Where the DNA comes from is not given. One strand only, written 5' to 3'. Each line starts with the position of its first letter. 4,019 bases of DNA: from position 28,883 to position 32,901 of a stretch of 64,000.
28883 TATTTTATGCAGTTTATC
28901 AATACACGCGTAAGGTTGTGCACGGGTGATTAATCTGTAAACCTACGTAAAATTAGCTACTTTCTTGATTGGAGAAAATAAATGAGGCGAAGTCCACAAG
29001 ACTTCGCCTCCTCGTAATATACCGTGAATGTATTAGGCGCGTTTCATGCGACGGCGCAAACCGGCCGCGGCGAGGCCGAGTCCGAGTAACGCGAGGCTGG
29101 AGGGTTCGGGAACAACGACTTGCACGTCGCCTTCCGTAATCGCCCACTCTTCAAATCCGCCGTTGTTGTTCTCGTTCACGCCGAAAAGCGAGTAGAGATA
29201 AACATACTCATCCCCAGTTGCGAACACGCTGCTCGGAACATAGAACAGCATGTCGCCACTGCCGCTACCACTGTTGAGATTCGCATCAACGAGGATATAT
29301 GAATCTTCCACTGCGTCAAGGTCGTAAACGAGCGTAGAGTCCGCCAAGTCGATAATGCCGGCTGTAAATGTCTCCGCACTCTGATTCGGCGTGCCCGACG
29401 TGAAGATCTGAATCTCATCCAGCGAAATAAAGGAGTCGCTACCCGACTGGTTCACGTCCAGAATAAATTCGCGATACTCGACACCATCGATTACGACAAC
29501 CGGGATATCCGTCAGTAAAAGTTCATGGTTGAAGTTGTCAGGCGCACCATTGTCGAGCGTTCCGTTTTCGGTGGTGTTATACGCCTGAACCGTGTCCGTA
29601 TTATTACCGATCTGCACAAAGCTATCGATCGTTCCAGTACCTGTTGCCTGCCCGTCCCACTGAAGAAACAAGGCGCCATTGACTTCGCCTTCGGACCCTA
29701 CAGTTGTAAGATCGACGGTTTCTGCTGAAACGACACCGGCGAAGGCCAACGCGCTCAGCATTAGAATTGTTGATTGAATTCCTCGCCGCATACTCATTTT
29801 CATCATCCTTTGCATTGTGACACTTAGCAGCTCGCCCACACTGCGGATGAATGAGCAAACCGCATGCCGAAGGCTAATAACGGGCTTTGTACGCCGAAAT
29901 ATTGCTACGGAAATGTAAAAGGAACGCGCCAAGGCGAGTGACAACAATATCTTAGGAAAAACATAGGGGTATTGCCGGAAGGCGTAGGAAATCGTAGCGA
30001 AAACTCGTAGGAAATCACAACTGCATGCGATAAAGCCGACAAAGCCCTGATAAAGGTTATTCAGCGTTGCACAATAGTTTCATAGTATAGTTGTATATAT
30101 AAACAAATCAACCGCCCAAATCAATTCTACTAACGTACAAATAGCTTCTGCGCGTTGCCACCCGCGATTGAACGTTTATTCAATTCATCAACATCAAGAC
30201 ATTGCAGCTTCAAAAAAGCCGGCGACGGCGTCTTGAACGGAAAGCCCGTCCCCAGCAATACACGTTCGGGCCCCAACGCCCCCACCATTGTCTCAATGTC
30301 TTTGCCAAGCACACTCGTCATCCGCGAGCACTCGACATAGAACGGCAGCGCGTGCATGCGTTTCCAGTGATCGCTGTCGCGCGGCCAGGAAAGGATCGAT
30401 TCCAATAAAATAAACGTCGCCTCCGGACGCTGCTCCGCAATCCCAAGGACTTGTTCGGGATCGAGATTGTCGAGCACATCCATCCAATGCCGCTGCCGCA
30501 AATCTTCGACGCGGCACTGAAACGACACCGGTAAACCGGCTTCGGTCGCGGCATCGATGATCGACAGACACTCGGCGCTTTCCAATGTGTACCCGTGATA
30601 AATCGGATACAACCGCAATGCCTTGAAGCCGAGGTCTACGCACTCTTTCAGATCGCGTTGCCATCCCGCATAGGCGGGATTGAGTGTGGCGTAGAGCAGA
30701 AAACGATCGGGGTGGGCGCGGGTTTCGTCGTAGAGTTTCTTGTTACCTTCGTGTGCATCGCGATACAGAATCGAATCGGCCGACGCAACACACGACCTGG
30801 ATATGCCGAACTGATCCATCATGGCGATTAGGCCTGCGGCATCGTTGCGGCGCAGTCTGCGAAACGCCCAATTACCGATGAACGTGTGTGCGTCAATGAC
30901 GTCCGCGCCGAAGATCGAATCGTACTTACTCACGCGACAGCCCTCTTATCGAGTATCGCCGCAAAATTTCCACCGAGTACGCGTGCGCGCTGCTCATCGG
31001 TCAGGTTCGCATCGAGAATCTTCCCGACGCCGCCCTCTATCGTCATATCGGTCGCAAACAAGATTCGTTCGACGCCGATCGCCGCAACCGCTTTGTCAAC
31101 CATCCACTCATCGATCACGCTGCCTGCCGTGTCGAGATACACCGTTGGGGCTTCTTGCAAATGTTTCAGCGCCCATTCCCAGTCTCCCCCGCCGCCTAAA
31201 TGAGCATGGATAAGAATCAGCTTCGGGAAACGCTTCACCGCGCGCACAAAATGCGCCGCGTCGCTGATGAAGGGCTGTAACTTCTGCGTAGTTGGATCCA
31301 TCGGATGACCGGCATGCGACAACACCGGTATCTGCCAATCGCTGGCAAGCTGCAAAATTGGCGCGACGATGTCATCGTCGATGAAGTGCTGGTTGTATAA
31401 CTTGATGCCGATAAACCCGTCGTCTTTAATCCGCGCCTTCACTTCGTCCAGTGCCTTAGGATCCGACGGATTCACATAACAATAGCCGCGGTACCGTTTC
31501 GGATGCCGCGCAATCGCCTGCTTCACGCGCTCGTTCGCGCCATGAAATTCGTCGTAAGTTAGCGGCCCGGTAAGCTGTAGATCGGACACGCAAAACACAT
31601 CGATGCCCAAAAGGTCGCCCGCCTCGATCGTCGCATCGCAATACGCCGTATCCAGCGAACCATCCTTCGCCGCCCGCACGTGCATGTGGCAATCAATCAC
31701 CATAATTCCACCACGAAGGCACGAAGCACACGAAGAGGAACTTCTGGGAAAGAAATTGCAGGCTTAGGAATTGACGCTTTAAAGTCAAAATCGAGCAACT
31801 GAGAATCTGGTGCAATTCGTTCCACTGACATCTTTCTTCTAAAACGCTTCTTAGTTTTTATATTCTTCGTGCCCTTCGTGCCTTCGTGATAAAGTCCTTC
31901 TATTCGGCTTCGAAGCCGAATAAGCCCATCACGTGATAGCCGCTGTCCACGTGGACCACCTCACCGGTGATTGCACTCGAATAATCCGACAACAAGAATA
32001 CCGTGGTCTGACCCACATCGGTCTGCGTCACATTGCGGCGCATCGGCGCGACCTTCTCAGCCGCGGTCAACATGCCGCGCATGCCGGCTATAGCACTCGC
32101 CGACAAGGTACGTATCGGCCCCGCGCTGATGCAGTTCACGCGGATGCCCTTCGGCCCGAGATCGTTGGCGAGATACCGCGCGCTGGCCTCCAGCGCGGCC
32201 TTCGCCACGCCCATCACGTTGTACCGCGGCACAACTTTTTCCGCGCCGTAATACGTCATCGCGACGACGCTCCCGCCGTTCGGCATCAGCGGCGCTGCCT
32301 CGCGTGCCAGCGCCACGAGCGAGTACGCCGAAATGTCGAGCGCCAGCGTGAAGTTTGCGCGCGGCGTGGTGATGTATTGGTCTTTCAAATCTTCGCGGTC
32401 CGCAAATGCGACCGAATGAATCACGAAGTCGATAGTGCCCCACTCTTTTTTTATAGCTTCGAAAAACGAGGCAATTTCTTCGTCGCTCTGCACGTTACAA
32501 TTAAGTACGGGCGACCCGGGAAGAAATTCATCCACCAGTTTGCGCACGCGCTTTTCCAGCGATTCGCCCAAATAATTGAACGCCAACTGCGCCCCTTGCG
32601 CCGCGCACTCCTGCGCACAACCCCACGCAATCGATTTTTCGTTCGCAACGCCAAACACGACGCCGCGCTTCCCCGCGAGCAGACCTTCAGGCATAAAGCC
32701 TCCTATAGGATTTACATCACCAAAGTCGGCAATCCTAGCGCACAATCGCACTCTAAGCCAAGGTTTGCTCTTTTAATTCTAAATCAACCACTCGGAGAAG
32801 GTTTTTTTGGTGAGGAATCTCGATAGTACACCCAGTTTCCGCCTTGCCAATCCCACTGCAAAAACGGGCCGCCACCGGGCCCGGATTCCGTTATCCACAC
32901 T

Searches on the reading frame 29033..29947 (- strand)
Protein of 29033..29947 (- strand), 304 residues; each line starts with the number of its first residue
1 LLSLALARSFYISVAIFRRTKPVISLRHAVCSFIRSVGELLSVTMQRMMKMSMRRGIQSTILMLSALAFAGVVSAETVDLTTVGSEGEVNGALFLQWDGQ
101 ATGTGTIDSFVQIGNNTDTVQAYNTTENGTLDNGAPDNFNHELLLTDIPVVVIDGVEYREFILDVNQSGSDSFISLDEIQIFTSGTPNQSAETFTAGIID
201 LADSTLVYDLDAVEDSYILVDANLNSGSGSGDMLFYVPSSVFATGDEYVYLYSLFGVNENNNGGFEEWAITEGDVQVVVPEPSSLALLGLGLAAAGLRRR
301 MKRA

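Call 10: search_protein_families(library=pfam, proteins=[window:29033-29947:-], max_evalue=0.001)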
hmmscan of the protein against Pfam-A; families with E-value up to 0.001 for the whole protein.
window:29033-29947:- (304 aa): 1 family
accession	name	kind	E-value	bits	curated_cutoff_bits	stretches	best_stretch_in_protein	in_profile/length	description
PF07589.16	PEP-CTERM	-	2.6e-07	30.9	20.7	1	279-300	2-24/24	PEP-CTERM motif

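Call 57: search_protein_families(library=pfam, proteins=[window:29033-29815:-], max_evalue=0.01)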
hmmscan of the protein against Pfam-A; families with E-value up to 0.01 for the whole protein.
window:29033-29815:- (260 aa): 1 family
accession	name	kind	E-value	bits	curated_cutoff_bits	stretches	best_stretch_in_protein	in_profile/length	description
PF07589.16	PEP-CTERM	-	2.1e-07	31.1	20.7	1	235-256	2-24/24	PEP-CTERM motif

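Call 58: search_protein_families(library=ncbifam, proteins=[window:29033-29815:-], max_evalue=0.001)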
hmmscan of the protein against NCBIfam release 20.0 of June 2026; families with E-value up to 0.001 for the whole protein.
window:29033-29815:- (260 aa): 8 families
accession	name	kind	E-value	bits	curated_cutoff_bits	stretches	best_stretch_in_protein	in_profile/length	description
NF033554.9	floc_PepA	equivalog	9.7e-09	35.4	80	1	16-258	5-260/261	flocculation-associated PEP-CTERM protein PepA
NF038125.1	PEP_CTERM_THxN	subfamily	3.7e-08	33.3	85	1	226-258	217-246/246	THxN family PEP-CTERM protein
TIGR02595.1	PEP_CTERM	domain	2.8e-06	27.8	16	1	235-256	1-22/24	PEP-CTERM sorting domain-containing protein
NF041538.1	PEP_EDSA_1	subfamily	2.9e-06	27.2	100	1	227-256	276-305/307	EDSAP-1 family PEP-CTERM protein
NF041927.1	Xrt_dep_XDP1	equivalog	6.1e-05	23.1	125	1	232-256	216-241/242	exosortase-dependent surface protein XDP1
NF038118.1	PEP_CTERM_CCXG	equivalog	0.00015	21.5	90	1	216-257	158-198/199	CCXG family PEP-CTERM protein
NF038129.1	PEP_NF038129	equivalog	0.00017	21.5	65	1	232-256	168-192/194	NF038129 family PEP-CTERM protein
NF038120.1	PEP_CTERM_QFxxD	subfamily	0.00037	20.4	80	1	234-256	192-214/215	NF038120 family PEP-CTERM protein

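Call 63: find_homologous_proteins(query=window:29033-29815:-, max_evalue=1e-10)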
Query window:29033-29815:- (260 aa): 543 proteins with E <= 1e-10 among 5336 candidates; the best 120 are listed.
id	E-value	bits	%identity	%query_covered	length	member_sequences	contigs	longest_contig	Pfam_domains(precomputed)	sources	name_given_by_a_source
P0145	2.7e-158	543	100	98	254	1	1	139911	PF07589.17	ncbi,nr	ncbi:MAG: PEP-CTERM sorting domain-containing protein [Candidatus Hydrogenedentes bacterium]|nr:PEP-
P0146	1.5e-144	498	90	98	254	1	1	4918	PF07589.17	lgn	-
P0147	1.2e-127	443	78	98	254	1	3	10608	PF07589.17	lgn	-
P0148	1.1e-105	371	66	92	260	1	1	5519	PF07589.17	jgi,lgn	jgi:hypothetical protein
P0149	1.0e-98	348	63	97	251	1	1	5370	-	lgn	-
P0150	1.3e-97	344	66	92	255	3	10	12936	PF07589.17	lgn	-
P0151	1.7e-96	341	64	95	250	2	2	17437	PF07589.17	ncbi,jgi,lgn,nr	ncbi:MAG: PEP-CTERM sorting domain-containing protein [Candidatus Hydrogenedentes bacterium]|nr:PEP-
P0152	3.1e-95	337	62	96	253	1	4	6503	PF07589.17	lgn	-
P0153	1.4e-92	328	61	93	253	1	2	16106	-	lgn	-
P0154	1.4e-85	305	63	88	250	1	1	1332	PF07589.17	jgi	-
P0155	3.7e-85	303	64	90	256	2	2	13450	PF07589.17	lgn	-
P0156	1.7e-84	301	61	93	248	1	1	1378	PF07589.17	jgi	jgi:hypothetical protein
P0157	2.8e-75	271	58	88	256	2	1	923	PF07589.17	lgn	-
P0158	2.4e-74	268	53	97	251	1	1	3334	-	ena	-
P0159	8.5e-74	266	54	97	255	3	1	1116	-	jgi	jgi:hypothetical protein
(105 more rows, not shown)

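Call 64: find_encoding_contigs(protein=P0147, flank=3000, max_places=2)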
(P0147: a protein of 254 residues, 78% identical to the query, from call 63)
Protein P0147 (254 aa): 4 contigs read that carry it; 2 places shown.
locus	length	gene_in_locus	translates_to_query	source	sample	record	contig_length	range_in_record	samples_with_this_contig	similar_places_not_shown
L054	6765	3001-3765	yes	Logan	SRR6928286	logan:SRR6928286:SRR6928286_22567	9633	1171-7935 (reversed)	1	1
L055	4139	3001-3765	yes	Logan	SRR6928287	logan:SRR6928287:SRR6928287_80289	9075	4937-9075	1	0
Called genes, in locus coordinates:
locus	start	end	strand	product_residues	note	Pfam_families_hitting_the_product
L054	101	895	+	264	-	PF00106:adh_short, PF13561:adh_short_C2, PF23441:SDR (weak), PF12241:Enoyl_reductase (faint)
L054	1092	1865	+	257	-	PF04909:Amidohydro_2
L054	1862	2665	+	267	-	PF04909:Amidohydro_2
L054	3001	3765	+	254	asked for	PF07589:PEP_exosort_dom (weak)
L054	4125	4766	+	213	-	PF07589:PEP_exosort_dom (weak)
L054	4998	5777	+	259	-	-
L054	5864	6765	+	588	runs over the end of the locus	PF02366:PMT, PF13231:PMT_2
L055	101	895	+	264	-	PF00106:adh_short, PF13561:adh_short_C2, PF23441:SDR (weak), PF12241:Enoyl_reductase (faint)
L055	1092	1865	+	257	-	PF04909:Amidohydro_2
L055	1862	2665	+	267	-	PF04909:Amidohydro_2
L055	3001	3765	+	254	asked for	PF07589:PEP_exosort_dom (weak)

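Call 65: find_encoding_contigs(protein=P0151, flank=3000, max_places=2)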
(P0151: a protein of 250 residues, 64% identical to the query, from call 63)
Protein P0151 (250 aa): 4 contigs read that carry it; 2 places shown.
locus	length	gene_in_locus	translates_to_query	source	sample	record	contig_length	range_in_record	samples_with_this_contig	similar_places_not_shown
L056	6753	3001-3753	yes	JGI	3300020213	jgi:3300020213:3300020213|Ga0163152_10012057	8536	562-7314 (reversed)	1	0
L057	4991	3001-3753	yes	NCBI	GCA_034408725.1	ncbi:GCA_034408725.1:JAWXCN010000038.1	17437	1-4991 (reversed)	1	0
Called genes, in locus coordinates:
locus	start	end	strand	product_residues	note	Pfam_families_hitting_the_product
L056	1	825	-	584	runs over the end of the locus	PF02554:CstA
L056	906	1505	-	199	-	-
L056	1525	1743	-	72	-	-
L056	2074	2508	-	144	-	PF13328:HD_4 (weak)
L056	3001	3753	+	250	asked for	PF07589:PEP_exosort_dom (weak)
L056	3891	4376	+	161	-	PF01047:MarR, PF12802:MarR_2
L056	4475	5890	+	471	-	PF01565:FAD_binding_4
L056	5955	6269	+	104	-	PF07883:Cupin_2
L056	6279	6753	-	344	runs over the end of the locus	?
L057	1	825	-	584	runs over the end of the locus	PF02554:CstA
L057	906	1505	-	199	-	-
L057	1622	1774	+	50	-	-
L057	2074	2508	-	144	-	PF13328:HD_4 (weak)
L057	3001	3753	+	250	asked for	PF07589:PEP_exosort_dom (weak)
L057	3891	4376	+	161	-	PF01047:MarR, PF12802:MarR_2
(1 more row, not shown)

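Call 66: find_encoding_contigs(protein=P0150, flank=3000, max_places=3)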
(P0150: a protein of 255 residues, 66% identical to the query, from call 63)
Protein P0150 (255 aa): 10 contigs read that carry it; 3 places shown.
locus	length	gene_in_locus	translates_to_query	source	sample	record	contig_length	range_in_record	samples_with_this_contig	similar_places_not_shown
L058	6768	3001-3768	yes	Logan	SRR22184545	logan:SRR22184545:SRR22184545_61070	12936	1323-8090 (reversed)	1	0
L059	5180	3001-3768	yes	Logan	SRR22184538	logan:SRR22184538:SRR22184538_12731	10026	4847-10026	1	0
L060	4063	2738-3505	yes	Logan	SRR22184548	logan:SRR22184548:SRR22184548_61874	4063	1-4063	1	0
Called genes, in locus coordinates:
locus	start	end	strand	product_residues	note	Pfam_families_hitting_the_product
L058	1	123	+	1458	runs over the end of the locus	PF00270:DEAD, PF04851:ResIII, PF00271:Helicase_C, PF19306:WHD_Lhr, PF08494:DEAD_assoc, PF23236:WHD_2nd_Lhr (faint), PF23235:WHD_3rd_Lhr, PF23234:WHD_4th_Lhr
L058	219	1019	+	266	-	PF00106:adh_short, PF13561:adh_short_C2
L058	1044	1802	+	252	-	PF04909:Amidohydro_2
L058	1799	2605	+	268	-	PF04909:Amidohydro_2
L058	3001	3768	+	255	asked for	PF07589:PEP_exosort_dom (weak)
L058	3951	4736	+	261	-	-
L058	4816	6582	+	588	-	PF02366:PMT, PF13231:PMT_2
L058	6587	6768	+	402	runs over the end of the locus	PF26549:Tricorn_N (faint), PF07676:PD40 (faint), PF26550:Tricorn_2nd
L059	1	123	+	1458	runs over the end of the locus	PF00270:DEAD, PF04851:ResIII, PF00271:Helicase_C, PF19306:WHD_Lhr, PF08494:DEAD_assoc, PF23236:WHD_2nd_Lhr (faint), PF23235:WHD_3rd_Lhr, PF23234:WHD_4th_Lhr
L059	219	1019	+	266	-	PF00106:adh_short, PF13561:adh_short_C2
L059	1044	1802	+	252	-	PF04909:Amidohydro_2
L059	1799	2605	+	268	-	PF04909:Amidohydro_2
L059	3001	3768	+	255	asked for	PF07589:PEP_exosort_dom (weak)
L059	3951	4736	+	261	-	-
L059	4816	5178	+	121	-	?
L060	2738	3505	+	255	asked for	PF07589:PEP_exosort_dom (weak)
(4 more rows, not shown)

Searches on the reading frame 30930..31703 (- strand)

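Call 10: search_protein_families(library=pfam, proteins=[window:30930-31703:-], max_evalue=0.001)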
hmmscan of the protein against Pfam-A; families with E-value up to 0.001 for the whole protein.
window:30930-31703:- (257 aa): 1 family
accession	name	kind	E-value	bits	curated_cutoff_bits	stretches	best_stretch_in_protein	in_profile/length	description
PF04909.20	Amidohydro_2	-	5.4e-24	85.9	26.4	1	3-250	1-286/289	Amidohydrolase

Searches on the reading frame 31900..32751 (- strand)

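Call 10: search_protein_families(library=pfam, proteins=[window:31900-32751:-], max_evalue=0.001)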
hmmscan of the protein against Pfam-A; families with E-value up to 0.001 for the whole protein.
window:31900-32751:- (283 aa): 4 families
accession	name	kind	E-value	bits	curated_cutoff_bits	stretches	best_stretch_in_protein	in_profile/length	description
PF13561.12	adh_short_C2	-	1e-89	300.6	27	1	34-273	1-236/236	Enoyl-(Acyl carrier protein) reductase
PF00106.31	adh_short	-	9.5e-19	68.1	26.6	1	38-218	9-187/195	short chain dehydrogenase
PF12241.14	Enoyl_reductase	-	9.6e-08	32.1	22.1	0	85-125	29-69/236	Trans-2-enoyl-CoA reductase catalytic region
PF23441.1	SDR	-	5.1e-05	23.2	27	1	83-272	66-255/258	SDR-like rossmann domain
